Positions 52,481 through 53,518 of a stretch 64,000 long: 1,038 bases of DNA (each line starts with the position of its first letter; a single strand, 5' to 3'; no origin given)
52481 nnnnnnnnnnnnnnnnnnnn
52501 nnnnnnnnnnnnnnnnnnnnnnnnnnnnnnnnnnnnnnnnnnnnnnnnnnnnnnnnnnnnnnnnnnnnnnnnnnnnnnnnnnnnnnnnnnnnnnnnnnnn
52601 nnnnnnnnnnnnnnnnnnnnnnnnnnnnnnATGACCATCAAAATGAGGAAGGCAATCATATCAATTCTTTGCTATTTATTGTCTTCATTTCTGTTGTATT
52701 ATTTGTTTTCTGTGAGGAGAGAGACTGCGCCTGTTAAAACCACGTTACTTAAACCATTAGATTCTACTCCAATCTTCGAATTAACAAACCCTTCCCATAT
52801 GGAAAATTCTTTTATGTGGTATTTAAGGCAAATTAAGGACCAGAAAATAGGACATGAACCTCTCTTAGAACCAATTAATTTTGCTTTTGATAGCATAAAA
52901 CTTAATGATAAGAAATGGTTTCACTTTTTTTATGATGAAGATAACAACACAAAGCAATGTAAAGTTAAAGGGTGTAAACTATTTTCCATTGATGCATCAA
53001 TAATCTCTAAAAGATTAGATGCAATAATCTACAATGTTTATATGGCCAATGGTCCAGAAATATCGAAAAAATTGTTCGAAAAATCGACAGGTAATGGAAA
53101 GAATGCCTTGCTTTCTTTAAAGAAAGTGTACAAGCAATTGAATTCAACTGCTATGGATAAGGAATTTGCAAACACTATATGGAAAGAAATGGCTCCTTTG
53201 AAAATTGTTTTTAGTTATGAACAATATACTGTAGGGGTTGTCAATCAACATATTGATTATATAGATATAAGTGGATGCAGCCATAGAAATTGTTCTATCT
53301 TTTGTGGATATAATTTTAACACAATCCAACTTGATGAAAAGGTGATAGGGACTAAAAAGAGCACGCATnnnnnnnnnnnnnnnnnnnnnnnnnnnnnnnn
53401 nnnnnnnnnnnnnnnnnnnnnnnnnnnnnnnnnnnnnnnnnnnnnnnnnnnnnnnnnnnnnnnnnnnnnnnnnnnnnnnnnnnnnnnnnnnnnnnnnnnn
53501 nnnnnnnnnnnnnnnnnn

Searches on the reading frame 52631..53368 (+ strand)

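Call 6: search_protein_families(library=pfam, proteins=[window:52631-53368:+], max_evalue=10)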
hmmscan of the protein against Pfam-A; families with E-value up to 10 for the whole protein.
window:52631-53368:+ (246 aa): 1 family
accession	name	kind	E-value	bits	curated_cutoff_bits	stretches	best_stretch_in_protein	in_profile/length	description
PF13966.11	zf-RVT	-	0.02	16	27.5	1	162-194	2-34/85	zinc-binding in reverse transcriptase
